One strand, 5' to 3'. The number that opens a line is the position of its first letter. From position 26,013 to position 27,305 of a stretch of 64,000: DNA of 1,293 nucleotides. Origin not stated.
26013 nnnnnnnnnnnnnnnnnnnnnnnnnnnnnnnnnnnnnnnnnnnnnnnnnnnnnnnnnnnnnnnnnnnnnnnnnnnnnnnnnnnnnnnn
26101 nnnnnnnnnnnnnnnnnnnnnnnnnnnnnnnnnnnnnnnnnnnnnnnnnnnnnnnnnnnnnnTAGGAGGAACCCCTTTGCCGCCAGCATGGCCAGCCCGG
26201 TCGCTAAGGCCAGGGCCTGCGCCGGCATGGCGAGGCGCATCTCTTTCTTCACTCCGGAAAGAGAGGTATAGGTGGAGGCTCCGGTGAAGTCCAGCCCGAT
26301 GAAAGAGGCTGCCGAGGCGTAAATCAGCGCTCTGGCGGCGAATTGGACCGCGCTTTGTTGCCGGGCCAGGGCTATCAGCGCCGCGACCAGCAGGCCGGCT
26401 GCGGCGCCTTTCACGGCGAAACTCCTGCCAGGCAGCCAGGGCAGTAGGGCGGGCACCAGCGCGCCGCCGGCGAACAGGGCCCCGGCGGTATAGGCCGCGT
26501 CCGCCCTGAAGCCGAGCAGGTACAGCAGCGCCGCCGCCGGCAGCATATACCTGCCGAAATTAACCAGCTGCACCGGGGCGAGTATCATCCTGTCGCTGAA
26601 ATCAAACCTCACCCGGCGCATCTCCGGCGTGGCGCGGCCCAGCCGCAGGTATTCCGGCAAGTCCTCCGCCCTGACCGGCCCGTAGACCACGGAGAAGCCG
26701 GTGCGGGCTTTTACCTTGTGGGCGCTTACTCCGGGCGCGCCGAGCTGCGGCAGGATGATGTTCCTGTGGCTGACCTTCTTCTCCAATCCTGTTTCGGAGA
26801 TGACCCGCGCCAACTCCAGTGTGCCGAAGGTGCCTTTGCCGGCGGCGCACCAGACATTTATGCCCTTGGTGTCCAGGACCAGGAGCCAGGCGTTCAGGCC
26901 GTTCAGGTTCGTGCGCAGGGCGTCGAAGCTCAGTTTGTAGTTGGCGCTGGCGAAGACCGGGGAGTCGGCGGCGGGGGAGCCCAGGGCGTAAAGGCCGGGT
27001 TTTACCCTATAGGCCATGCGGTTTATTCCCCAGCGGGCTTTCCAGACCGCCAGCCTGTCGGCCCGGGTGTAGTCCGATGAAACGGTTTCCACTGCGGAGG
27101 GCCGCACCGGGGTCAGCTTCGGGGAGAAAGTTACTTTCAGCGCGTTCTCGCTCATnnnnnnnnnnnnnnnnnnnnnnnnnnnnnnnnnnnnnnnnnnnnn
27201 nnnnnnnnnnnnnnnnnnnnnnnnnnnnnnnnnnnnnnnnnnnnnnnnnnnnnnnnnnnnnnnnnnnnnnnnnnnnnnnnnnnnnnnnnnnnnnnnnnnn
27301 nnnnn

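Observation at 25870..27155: hgcA-hgcB mercury-methylation gene pair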

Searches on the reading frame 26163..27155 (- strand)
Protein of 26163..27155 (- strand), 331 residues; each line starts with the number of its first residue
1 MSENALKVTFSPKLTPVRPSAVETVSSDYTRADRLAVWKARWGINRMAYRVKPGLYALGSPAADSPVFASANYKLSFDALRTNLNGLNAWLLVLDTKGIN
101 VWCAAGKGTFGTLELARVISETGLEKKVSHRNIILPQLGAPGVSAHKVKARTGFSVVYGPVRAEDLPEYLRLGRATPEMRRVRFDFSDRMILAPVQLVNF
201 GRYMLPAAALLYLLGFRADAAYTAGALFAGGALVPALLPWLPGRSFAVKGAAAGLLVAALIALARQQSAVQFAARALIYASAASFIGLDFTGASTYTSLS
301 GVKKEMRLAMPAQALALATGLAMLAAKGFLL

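Call 3: search_protein_families(library=ncbifam, proteins=[window:26163-27155:-], max_evalue=0.001)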
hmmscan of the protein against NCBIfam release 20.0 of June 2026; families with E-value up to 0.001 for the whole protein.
window:26163-27155:- (331 aa): 3 families
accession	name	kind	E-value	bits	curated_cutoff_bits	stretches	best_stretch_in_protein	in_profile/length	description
NF040863.1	HgcA_corrinoid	equivalog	3.2e-125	417.6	275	1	22-329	1-324/325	mercury methylation corrinoid protein HgcA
NF043039.1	HgcAB_like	equivalog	1.2e-60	206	285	1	48-295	13-277/350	HgcAB-like fusion protein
NF003195.0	PRK04165.1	equivalog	1e-21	77.4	306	1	49-171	322-444/450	acetyl-CoA decarbonylase/synthase complex subunit gamma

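Call 4: search_protein_families(library=pfam, proteins=[window:26163-27155:-], max_evalue=0.001)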
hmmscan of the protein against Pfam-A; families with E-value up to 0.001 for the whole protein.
window:26163-27155:- (331 aa): 1 family
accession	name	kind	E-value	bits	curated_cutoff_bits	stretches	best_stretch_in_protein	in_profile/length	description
PF03599.22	CdhD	-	6.6e-17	61.8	24.8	1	48-166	265-383/387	CO dehydrogenase/acetyl-CoA synthase delta subunit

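Call 5: find_homologous_proteins(query=window:26163-27155:-, max_evalue=1e-10)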
Query window:26163-27155:- (331 aa): 8000 proteins with E <= 1e-10 among 8000 candidates; the best 120 are listed.
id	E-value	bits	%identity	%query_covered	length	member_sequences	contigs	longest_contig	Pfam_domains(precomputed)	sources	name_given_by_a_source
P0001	5.2e-208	707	100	100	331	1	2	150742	PF03599.23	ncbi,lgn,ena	-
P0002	2.4e-202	689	97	100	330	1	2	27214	PF03599.23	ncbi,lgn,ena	-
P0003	1.1e-183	627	89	93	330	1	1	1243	PF03599.23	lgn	-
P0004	1.7e-178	610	87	93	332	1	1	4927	PF03599.23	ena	-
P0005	2.1e-178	610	88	92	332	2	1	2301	PF03599.23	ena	-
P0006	1.8e-177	607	86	91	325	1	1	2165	PF03599.23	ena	-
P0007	7.7e-177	605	86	93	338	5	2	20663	PF03599.23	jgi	jgi:acetyl-CoA decarbonylase/synthase complex subunit gamma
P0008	4.1e-176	603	86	93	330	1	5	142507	PF03599.23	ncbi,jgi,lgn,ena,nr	ncbi:MAG TPA: acetyl-CoA synthase subunit gamma [Elusimicrobia bacterium]|nr:acetyl-CoA synthase sub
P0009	8.9e-176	601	85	100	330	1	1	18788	PF03599.23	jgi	jgi:acetyl-CoA decarbonylase/synthase complex subunit gamma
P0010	6.6e-175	599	84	100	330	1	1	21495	PF03599.23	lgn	-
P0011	3.2e-174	596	82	93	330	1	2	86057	PF03599.23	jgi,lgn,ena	-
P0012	4.9e-174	596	85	93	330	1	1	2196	PF03599.23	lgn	-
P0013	2.6e-173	593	84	93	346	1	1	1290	PF03599.23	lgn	-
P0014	2.3e-171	587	83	99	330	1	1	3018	PF03599.23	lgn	-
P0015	2.3e-171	587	83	99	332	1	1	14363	PF03599.23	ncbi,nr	ncbi:MAG: mercury methylation corrinoid protein HgcA [Elusimicrobiales bacterium]|nr:mercury methyla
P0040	2.0e-143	495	74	98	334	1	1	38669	PF03599.23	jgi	jgi:acetyl-CoA decarbonylase/synthase complex subunit gamma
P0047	2.4e-142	492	70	93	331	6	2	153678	PF03599.23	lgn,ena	-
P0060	3.6e-138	478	73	95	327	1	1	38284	PF03599.23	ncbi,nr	ncbi:MAG: acetyl-CoA synthase subunit gamma [Elusimicrobia bacterium]|nr:acetyl-CoA synthase subunit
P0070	3.1e-124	432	66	92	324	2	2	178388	PF03599.23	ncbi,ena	-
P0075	7.7e-111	388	60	92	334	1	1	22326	PF03599.23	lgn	-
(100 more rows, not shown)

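Call 6: search_solved_structures(query=window:26163-27155:-, max_evalue=0.01, show_alignments=2)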
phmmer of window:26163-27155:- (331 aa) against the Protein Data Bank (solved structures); distinct sequences matched with E-value up to 0.01: 4.
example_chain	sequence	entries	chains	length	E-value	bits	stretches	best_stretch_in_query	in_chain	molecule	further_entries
2h9a_A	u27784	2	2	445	8.2e-13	51.3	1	49-170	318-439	Carbon monoxide dehydrogenase corrinoid/iron-sulfur protein, gamma subunit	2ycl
4c1n_A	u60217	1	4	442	8.5e-13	51.3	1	49-170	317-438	CARBON MONOXIDE DEHYDROGENASE CORRINOID/IRON-SULFUR PROTEIN, GAMMA SUBUNIT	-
4djd_C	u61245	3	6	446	1.3e-10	44.2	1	46-172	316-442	Corrinoid/iron-sulfur protein large subunit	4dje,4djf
9fzy_F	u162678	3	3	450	0.00093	21.6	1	26-138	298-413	Corrinoid iron-sulfur protein large subunit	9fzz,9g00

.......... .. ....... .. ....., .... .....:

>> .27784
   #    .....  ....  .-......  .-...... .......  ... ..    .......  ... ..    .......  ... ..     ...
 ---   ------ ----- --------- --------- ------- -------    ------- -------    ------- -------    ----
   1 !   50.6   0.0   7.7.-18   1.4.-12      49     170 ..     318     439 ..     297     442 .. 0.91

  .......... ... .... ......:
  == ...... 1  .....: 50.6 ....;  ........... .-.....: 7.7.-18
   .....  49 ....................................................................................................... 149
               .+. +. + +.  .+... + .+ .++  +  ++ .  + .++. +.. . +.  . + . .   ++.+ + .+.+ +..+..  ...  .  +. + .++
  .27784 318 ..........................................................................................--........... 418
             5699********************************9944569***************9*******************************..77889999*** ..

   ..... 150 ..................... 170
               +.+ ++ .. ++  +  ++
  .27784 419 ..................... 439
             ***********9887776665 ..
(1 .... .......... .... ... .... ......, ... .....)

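Call 13: find_related_loci(query=A1, collection=genome_contigs, flank=10000)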
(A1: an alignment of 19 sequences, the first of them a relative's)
Query A1 (331 aa) in genome_contigs; peptide patterns used: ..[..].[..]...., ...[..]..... (x = any residue, [..] = any of these).
600 stretches matched a pattern (row limit reached: there are more); 596 encode a relative of the query (tblastn E <= 1e-3); the best 80 are kept; 80 distinct loci.
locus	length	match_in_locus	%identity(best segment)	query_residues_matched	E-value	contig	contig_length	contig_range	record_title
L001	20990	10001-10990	81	1-330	3e-171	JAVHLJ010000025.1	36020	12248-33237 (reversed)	MAG: Elusimicrobiales bacterium isolate Ess09-09 NODE_25_length_36020_cov_9.940665, whole genome shotgun sequence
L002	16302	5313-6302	69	1-330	2e-127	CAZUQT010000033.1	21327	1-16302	MAG TPA_asm: uncultured Elusimicrobiaceae bacterium isolate SRP302447_co3_112 genome assembly, contig: NODE_6808_length_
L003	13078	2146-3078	66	20-330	6e-127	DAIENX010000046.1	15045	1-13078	MAG TPA_asm: Elusimicrobia bacterium isolate clean1135 k141_2406498, whole genome shotgun sequence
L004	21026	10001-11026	50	7-330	6e-101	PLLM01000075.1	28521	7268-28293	MAG: Phycisphaerales bacterium isolate fen_1362 73.20120800_E3X.35_contig_13129, whole genome shotgun sequence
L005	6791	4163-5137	50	22-330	2e-100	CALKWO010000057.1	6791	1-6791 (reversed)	MAG TPA_asm: uncultured bacterium isolate SRR6007446_bin.57_CONCOCT_v1.1_MAG genome assembly, contig: ERZ724100.4369, wh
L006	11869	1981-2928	51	25-323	9e-99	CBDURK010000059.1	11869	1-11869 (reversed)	MAG TPA_asm: uncultured bacterium isolate SRR21487744_binner12_Refined_154 genome assembly, contig: ERZ25748493.2127, wh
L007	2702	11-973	54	32-330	1e-101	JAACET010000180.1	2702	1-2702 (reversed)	MAG: Actinomycetota bacterium isolate OTbin.97 scaffold_40206, whole genome shotgun sequence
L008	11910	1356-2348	53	22-330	2e-98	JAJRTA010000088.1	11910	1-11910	MAG: Candidatus Zixiibacteriota bacterium isolate Dive96_bin1.186 k141_1814092, whole genome shotgun sequence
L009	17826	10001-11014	53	3-321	7e-98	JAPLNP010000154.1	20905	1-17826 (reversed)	MAG: Planctomycetia bacterium isolate LacPavin_0920_SED3_MAG_64_13 LacPavin_0920_SED3_scaffold_1432511, whole genome sho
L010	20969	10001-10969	49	25-330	4e-98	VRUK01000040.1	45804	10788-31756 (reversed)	MAG: Planctomycetota bacterium isolate MohnsGC08_bin89 NODE_40_length_45804_cov_61.776740, whole genome shotgun sequence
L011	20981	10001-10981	49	18-330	7e-98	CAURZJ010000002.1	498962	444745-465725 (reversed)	MAG TPA_asm: uncultured Peptococcaceae bacterium isolate ERR9969148_bin.12_MetaWRAP_v1.3_MAG genome assembly, contig: ER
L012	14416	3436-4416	50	22-330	7e-98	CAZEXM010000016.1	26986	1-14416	MAG TPA_asm: uncultured Victivallaceae bacterium isolate binchicken_co132_157 genome assembly, contig: NODE_505_length_2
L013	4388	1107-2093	51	15-323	8e-98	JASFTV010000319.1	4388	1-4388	MAG: Desulfobacteraceae bacterium isolate D1103U20metaG_sub_Bin_336 D1103U20metaG_FD_scaffold_8725_c1, whole genome shot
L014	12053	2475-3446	49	22-331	4e-97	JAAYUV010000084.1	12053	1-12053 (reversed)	MAG: Peptococcaceae bacterium isolate AS27yjCOA_185 85323_AS27, whole genome shotgun sequence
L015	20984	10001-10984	48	18-331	4e-97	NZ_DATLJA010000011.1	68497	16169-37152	MAG: Desulfitobacterium sp. isolate SMAG_U13683 k141_26774, whole genome shotgun sequence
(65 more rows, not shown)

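Call 14: find_encoding_contigs(protein=P0001, flank=10000, max_places=4)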
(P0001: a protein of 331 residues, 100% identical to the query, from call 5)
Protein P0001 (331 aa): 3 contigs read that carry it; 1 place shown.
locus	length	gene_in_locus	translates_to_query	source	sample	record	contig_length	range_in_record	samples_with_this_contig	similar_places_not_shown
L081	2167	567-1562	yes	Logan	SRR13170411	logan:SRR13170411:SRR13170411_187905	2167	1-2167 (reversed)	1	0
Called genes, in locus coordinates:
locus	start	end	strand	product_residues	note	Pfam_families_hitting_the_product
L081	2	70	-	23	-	?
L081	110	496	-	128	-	PF01022:HTH_5 (weak)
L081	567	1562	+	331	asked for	PF03599:CdhD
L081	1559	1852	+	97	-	PF00037:Fer4, PF12797:Fer4_2 (weak), PF12837:Fer4_6 (weak), PF13237:Fer4_10, PF14697:Fer4_21, PF12838:Fer4_7, PF13187:Fer4_9, PF00037:Fer4 (weak), +4 more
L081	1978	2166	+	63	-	?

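Call 26: list_cluster_members(proteins=[window:26163-27155:-, window:25873-26163:-, window:27226-27609:+, window:27652-27957:+, window:27971-28399:+, window:28402-29454:+, window:23330-25744:-])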
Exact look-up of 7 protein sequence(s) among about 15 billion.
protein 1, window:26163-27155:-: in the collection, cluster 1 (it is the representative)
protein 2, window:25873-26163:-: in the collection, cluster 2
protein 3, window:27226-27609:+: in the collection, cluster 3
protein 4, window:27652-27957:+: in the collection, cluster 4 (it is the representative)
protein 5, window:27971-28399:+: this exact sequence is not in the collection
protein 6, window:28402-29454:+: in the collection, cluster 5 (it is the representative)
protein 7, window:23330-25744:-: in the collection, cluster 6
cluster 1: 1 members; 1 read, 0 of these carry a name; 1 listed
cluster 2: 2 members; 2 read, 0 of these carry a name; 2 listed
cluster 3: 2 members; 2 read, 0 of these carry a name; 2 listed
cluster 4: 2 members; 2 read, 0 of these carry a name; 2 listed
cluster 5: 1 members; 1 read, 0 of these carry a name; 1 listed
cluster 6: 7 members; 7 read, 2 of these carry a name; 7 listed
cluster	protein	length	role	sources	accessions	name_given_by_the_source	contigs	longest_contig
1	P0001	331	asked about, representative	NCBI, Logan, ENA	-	-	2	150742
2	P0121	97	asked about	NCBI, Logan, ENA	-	-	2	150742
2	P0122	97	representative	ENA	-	-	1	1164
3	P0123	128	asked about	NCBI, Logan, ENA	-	-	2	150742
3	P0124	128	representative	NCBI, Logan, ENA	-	-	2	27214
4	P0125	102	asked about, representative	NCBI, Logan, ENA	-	-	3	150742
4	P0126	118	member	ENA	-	-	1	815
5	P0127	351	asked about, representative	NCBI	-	-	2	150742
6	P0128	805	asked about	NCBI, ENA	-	-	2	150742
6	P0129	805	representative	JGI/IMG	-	-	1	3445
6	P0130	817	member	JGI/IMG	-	H+-transporting ATPase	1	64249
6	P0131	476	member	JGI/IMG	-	H+-transporting ATPase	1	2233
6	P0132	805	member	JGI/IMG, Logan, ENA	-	-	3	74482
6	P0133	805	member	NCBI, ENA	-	-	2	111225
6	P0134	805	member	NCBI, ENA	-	-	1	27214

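Call 31: find_encoding_contigs(protein=P0047, flank=8000, max_places=2)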
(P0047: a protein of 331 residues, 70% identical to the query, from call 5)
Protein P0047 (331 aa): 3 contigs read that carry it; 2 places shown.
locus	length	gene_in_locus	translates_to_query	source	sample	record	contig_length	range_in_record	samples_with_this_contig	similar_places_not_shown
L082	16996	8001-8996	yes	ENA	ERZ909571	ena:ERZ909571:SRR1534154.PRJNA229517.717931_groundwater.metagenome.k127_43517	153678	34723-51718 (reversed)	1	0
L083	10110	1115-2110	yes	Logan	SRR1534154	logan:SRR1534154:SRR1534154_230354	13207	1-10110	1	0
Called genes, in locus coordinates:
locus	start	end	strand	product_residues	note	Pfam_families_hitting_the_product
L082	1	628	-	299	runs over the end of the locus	-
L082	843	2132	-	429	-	PF07690:MFS_1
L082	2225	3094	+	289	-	PF00400:WD40, PF23381:Beta-prop_IFT122_1st, PF24105:Beta-prop_CAF1B_HIR1, PF24780:WD40_MABP1-WDR62_1st, PF24807:WD40_CDC20-Fz, PF24814:WD40_Prp19, PF25172:Beta-prop_WDR3_2nd, PF25173:Beta-prop_WDR3_1st, +54 more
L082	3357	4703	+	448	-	PF07690:MFS_1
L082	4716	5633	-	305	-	PF12974:Phosphonate-bd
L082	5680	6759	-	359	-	PF01758:SBF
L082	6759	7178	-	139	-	PF01451:LMWPc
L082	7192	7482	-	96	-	PF01521:Fe-S_biosyn (weak)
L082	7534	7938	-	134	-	PF01022:HTH_5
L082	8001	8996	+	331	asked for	PF03599:CdhD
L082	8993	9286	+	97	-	PF12838:Fer4_7 (weak), PF14697:Fer4_21 (weak), PF00037:Fer4, PF12797:Fer4_2 (weak), PF12837:Fer4_6, PF13237:Fer4_10, PF12800:Fer4_4 (weak), PF13187:Fer4_9, +2 more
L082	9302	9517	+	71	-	-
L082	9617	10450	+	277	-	-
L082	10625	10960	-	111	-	PF07883:Cupin_2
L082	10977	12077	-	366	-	PF12679:ABC2_membrane_2, PF12698:ABC2_membrane_3, PF01061:ABC2_membrane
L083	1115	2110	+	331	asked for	PF03599:CdhD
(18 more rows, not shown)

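Call 32: find_encoding_contigs(protein=P0070, flank=8000, max_places=2)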
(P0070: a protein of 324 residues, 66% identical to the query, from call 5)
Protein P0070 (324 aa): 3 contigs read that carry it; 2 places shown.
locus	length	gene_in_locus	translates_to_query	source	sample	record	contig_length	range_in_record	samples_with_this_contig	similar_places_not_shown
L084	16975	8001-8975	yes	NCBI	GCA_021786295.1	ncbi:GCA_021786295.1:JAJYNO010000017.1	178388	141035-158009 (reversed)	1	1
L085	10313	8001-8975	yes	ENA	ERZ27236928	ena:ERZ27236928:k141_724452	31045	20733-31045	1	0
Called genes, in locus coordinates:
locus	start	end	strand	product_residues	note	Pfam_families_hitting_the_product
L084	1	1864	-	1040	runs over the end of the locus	PF00873:ACR_tran, PF02355:SecD_SecF_C (weak)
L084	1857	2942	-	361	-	-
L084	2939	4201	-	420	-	PF02321:OEP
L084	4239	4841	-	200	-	PF00440:TetR_N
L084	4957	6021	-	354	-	PF01758:SBF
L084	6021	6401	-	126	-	PF01451:LMWPc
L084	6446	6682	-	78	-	PF13192:Thioredoxin_3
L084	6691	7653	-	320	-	PF03773:ArsP_1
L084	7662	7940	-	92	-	PF12840:HTH_20, PF13412:HTH_24 (weak), PF01022:HTH_5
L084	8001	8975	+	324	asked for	PF03599:CdhD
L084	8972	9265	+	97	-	PF14697:Fer4_21, PF00037:Fer4, PF12797:Fer4_2 (weak), PF12837:Fer4_6 (weak), PF13237:Fer4_10, PF12838:Fer4_7, PF13187:Fer4_9, PF00037:Fer4 (weak), +1 more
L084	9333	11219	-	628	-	PF00005:ABC_tran, PF02463:SMC_N (faint), PF13555:AAA_29 (faint), PF13304:AAA_21 (faint), PF13401:AAA_22 (faint), PF13521:AAA_28 (faint), PF00005:ABC_tran, PF16326:ABC_tran_CTD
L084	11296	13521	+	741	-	PF22085:NorB_cytochrome_c-like, PF00115:COX1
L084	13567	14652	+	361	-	PF03167:UDG, PF22751:DUF488-N3a, PF22752:DUF488-N3i, PF04343:DUF488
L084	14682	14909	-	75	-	PF08984:DUF1858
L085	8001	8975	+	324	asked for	PF03599:CdhD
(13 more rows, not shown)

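Call 38: predict_structure(alignment_id=A3)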
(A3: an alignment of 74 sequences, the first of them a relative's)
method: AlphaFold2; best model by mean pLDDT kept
length: 331 residues; sequences in the alignment: 74
mean_pLDDT: 89.8   pTM: 0.81
mean pLDDT of the five models: 89.8, 86.9, 86.7, 86.6, 86.2
residues with pLDDT >= 90: 248; 70-90: 55; 50-70: 11; < 50: 17
segments of 3 or more residues with pLDDT < 50: 1-17
pLDDT, mean of each block of 10 residues (from residue 1): 37 45 94 92 87 97 98 94 97 89 74 96 96 92 95 97 95 94 86 90 97 97 98 94 95 98 95 98 95 72 92 98 92 58
secondary structure, 60 per line:
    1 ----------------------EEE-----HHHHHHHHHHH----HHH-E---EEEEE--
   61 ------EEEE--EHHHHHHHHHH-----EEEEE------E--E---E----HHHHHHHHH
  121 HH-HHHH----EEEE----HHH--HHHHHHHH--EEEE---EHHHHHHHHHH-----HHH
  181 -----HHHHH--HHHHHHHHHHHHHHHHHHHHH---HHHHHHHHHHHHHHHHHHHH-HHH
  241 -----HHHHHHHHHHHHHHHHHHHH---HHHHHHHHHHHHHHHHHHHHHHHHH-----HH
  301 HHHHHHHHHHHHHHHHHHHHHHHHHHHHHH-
elements in order: E23-25 H31-41 E54-58 E67-70 H74-83 E89-93 H112-122 H124-127 E132-135 H145-152 E155-158 H163-172 H186-190 H193-213 H217-236 H246-265 H269-293 H299-330

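Call 40: fold_search(model_id=the predicted structure, library=pdb)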
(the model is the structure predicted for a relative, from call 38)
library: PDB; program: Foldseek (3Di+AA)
matches with E <= 10: 255; with E <= 0.001: 6
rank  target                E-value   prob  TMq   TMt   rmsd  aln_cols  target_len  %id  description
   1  9a0b_A                1.9e-19  1.00  0.60  0.60   6.2       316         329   42  Structure determination of the HgcAB complex using metagenome sequence data, coevolution analysis, and ab initio struc (released 2020-06-12)
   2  4c1n_G                1.6e-07  1.00  0.33  0.25   7.8       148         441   27  Corrinoid protein reactivation complex with activator (released 2014-08-13)
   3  2ycl_A                6.3e-07  1.00  0.35  0.27   4.7       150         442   26  complete structure of the corrinoid,iron-sulfur protein including the N-terminal domain with a 4Fe-4S cluster (released 2011-06-08)
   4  4djd_C                3.2e-06  1.00  0.33  0.25   3.3       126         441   28  Crystal structure of folate-free corrinoid iron-sulfur protein (CFeSP) in complex with its methyltransferase (MeTr) (released 2012-03-14)
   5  2h9a_A                3.6e-06  1.00  0.34  0.29   3.5       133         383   26  Corrinoid Iron-Sulfur Protein (released 2006-09-26)
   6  9fzy_F                9.1e-06  1.00  0.35  0.27   5.1       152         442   20  Structure of carbon monoxide dehydrogenase/acetyl-CoA synthase (CODH/ACS) in complex with corrinoid iron-sulfur protei (released 2025-02-05)
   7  3lcr_A                4.4e-02  0.57  0.21  0.25  12.8       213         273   16  Thioesterase from Tautomycetin Biosynthhetic Pathway (released 2010-08-18)
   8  6e6t_A                6.2e-02  0.41  0.18  0.22  14.0       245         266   11  Dieckmann cyclase, NcmC, bound to cerulenin (released 2019-07-31)
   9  8zkv_D                1.2e-01  0.08  0.14  0.14  16.1       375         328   12  Crystal structure of mutant catalytic domains of threonine deaminase in complex with PLP (released 2024-06-12)
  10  4tma_D                3.7e-01  0.14  0.18  0.22  17.1       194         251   14  Crystal structure of gyrase bound to its inhibitor YacG (released 2014-07-23)
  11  4mkr_A                4.1e-01  0.10  0.18  0.18  13.2       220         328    8  Structure of the apo form of a Zingiber officinale double bond reductase (released 2014-09-10)
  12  2o0r_B                4.9e-01  0.16  0.15  0.13  11.1       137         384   14  The three-dimensional structure of N-Succinyldiaminopimelate aminotransferase from Mycobacterium tuberculosis (released 2007-02-27)
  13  4we3_A                4.9e-01  0.11  0.18  0.18  13.0       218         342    8  STRUCTURE OF THE BINARY COMPLEX OF A ZINGIBER OFFICINALE DOUBLE BOND REDUCTASE IN COMPLEX WITH NADP MONOCLINIC CRYSTAL (released 2015-09-30)
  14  8ce1_B                8.9e-01  0.13  0.15  0.21  20.0       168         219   15  Cytochrome c maturation complex CcmABCD (released 2023-09-06)
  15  7ugw_B                9.4e-01  0.14  0.14  0.18   6.8       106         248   13  M. tuberculosis DNA gyrase cleavage core bound to DNA and evybactin (released 2022-08-17)
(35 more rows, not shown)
